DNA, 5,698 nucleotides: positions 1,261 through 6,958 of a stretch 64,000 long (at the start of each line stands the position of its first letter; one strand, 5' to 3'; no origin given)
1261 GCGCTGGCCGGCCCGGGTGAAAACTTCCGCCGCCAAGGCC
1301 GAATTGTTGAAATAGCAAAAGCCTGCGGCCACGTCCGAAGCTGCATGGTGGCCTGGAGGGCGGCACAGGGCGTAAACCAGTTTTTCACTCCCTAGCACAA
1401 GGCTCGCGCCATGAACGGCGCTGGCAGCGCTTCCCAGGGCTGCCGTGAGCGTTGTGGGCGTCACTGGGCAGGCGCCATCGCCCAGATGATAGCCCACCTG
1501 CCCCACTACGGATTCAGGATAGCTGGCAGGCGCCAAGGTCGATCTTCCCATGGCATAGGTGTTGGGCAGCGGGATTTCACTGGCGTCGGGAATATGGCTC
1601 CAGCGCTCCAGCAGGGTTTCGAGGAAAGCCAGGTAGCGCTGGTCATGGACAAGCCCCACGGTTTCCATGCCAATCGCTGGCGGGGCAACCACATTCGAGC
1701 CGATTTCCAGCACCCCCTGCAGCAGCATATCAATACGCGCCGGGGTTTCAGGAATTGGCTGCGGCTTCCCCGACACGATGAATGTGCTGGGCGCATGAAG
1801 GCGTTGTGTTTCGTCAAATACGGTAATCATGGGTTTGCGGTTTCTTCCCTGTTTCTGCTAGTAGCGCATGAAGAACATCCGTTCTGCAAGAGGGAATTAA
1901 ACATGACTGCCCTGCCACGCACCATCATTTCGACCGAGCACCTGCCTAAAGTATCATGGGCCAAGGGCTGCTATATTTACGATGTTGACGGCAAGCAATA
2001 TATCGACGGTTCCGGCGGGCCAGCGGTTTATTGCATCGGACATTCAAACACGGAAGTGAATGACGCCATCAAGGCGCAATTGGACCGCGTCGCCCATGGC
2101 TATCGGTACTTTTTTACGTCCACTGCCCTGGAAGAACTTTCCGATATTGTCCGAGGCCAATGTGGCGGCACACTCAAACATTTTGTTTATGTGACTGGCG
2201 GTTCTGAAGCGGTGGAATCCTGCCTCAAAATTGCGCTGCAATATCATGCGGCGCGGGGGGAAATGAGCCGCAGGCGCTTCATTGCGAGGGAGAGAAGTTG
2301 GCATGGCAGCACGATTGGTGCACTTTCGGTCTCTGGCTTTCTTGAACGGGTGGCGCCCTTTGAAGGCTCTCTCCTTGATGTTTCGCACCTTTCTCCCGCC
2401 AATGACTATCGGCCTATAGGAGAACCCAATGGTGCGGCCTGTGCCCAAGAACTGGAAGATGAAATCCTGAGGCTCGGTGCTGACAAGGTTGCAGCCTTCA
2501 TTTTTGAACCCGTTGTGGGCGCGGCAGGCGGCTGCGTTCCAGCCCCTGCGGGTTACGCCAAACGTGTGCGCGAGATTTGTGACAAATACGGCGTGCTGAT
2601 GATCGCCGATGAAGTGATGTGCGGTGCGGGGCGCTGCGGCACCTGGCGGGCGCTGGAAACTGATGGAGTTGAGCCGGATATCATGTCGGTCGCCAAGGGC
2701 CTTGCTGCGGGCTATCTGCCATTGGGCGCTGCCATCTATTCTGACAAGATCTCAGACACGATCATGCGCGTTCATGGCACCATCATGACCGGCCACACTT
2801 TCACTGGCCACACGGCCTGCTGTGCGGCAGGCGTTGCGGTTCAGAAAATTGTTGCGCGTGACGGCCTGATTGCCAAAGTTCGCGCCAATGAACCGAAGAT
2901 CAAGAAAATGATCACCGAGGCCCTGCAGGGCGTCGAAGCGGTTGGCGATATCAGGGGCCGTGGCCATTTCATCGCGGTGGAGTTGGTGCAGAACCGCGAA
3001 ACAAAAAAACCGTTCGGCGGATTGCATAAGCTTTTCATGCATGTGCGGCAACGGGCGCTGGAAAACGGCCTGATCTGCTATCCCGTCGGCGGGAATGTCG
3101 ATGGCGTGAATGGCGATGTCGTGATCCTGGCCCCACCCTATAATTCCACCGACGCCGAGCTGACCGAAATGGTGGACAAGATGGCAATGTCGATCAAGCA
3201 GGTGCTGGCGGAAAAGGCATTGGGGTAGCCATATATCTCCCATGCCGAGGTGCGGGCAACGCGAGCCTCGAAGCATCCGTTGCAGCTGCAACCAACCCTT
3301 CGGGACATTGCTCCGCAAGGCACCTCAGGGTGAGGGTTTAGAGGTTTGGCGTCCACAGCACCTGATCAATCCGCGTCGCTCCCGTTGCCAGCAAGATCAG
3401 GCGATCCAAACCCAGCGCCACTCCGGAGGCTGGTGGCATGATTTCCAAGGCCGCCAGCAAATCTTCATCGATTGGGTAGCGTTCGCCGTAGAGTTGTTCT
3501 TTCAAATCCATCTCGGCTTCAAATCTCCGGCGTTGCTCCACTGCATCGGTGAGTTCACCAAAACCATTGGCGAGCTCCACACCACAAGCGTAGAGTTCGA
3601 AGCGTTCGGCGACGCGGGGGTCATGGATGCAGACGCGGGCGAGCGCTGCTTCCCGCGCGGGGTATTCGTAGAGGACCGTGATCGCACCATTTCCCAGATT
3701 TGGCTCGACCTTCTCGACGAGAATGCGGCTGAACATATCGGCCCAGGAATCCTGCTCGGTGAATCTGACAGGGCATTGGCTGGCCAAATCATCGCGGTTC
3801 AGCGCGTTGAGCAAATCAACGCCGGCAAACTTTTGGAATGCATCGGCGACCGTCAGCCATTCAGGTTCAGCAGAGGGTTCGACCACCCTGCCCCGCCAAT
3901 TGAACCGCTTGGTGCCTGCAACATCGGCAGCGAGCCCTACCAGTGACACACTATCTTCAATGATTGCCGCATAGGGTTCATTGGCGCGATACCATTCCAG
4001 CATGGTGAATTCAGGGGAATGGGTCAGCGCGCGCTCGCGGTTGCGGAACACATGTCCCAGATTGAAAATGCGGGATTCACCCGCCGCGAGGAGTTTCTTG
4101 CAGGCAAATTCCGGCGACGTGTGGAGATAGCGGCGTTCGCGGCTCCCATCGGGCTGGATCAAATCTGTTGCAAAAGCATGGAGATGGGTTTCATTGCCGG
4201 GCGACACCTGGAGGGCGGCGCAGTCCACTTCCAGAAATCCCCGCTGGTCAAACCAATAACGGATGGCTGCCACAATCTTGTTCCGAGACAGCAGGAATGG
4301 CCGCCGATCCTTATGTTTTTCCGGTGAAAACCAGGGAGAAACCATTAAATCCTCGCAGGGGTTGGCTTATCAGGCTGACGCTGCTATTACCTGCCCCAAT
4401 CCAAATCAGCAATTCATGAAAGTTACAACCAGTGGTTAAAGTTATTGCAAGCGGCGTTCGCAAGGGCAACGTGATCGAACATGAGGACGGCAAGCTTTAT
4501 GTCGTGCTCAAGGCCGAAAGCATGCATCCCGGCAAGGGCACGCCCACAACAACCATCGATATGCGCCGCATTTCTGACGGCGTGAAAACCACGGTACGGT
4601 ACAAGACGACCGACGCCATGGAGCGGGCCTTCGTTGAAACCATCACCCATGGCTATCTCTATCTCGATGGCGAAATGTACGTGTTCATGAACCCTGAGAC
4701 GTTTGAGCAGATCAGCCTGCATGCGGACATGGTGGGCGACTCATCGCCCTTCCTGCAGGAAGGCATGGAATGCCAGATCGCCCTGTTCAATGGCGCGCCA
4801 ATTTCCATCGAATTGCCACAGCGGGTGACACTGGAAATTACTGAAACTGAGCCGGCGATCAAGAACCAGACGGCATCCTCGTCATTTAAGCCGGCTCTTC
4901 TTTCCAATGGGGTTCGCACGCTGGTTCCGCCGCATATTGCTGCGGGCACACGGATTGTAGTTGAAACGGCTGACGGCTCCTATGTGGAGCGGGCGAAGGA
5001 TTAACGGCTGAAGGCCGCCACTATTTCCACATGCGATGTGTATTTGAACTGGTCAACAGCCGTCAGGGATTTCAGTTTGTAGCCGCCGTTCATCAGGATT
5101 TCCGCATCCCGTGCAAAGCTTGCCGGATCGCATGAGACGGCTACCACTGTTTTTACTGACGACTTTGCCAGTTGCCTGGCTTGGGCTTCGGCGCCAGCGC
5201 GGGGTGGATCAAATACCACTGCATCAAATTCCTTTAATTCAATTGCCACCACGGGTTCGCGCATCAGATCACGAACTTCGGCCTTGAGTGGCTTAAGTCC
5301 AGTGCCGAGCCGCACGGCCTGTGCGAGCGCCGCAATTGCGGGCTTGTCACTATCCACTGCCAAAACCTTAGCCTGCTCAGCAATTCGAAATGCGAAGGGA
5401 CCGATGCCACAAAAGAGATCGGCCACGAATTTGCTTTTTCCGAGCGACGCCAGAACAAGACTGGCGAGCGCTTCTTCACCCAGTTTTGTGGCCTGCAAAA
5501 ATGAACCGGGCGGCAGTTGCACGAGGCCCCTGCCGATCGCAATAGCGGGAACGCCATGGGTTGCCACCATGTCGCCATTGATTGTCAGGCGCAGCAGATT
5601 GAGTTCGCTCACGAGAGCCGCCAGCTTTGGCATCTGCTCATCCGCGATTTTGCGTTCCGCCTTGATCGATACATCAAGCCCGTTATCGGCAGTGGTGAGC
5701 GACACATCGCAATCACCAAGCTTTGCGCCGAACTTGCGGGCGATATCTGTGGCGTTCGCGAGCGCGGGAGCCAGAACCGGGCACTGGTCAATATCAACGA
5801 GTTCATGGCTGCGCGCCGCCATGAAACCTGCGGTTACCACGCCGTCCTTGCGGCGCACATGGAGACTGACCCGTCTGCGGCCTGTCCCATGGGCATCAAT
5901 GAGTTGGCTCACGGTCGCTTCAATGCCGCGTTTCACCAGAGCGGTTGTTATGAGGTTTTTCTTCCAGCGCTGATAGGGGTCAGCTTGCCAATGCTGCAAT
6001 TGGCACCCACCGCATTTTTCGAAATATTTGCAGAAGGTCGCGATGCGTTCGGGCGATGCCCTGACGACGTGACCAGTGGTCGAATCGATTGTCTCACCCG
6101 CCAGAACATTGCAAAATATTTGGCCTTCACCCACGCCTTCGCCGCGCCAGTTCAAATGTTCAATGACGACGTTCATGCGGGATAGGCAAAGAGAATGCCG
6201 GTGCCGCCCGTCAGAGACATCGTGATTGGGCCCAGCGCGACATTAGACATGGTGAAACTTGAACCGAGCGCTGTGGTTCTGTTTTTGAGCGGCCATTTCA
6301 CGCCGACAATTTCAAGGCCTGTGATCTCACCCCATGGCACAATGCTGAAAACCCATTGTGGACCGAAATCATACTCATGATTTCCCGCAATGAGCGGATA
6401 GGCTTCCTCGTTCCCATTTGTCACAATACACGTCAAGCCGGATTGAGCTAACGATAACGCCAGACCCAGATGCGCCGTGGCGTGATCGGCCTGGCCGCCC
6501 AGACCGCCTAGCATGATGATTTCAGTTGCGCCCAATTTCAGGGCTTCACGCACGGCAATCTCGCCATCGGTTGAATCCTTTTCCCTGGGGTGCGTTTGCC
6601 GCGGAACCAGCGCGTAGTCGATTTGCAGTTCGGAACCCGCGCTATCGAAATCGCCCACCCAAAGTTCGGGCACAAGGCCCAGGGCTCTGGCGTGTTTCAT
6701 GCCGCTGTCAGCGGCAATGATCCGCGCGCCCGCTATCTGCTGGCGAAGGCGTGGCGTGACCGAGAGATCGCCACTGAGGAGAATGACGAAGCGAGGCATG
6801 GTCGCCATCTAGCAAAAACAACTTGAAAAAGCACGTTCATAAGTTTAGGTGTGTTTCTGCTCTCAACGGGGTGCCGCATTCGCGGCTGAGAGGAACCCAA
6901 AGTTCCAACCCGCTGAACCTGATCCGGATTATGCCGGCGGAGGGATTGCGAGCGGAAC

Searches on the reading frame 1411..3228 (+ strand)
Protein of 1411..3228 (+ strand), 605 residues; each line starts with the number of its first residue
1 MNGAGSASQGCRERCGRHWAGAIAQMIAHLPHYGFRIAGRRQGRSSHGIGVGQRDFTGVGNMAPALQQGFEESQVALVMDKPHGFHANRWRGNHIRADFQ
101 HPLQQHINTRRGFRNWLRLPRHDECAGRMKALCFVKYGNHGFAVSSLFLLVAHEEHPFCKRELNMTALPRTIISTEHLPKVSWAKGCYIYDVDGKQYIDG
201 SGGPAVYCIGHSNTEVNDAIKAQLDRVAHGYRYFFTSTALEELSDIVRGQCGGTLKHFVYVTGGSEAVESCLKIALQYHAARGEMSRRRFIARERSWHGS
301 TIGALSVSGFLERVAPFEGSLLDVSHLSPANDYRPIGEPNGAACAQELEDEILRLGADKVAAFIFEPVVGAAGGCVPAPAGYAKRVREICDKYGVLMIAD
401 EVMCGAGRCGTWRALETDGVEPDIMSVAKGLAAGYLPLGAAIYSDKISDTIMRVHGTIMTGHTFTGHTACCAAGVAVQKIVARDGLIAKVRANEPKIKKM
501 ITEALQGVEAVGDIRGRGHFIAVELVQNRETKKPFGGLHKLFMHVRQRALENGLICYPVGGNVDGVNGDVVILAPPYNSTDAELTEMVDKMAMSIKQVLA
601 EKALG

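Call 39: search_protein_families(library=pfam, proteins=[window:1411-3228:+], max_evalue=0.000001)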
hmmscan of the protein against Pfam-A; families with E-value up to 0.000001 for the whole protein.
window:1411-3228:+ (605 aa): 1 family
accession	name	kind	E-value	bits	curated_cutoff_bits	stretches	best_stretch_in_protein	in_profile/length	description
PF00202.27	Aminotran_3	-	5.9e-85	285.8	30.5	1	181-592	13-400/403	Aminotransferase class-III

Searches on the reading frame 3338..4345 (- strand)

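Call 39: search_protein_families(library=pfam, proteins=[window:3338-4345:-], max_evalue=0.000001)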
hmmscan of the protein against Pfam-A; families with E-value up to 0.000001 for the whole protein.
window:3338-4345:- (335 aa): 1 family
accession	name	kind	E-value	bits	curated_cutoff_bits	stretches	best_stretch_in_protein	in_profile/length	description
PF00152.25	tRNA-synt_2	-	2.1e-34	119.5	25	1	15-333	19-305/308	tRNA synthetases class II (D, K and N)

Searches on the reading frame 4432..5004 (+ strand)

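Call 39: search_protein_families(library=pfam, proteins=[window:4432-5004:+], max_evalue=0.000001)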
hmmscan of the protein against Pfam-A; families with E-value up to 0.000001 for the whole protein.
window:4432-5004:+ (190 aa): 3 families
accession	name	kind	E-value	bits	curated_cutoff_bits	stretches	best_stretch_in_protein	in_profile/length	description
PF01132.26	EFP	-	5.3e-23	81.2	27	1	75-124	5-54/54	Elongation factor P (EF-P) OB domain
PF09285.17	Elong-fact-P_C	-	2.6e-21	75.5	25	1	132-187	1-56/56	Elongation factor P, C-terminal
PF08207.18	EFP_N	-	4.2e-13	49.5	23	1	6-61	2-56/58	Elongation factor P (EF-P) KOW-like domain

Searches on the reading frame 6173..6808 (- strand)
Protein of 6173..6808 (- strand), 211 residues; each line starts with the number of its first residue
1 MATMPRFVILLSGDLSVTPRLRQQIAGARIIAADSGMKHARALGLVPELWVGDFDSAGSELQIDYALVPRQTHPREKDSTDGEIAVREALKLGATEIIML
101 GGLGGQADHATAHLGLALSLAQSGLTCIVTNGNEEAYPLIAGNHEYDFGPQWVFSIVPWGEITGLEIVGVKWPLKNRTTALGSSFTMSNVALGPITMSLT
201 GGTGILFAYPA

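Call 39: search_protein_families(library=pfam, proteins=[window:6173-6808:-], max_evalue=0.000001)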
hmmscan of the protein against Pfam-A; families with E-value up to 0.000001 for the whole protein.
window:6173-6808:- (211 aa): 2 families
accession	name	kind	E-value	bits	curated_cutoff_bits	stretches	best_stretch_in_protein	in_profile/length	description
PF04263.21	TPK_catalytic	-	1.2e-20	73.9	30.7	1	30-128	11-112/113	Thiamin pyrophosphokinase, catalytic domain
PF04265.19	TPK_B1_binding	-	6.4e-08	32.6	22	1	152-196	12-59/67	Thiamin pyrophosphokinase, vitamin B1 binding domain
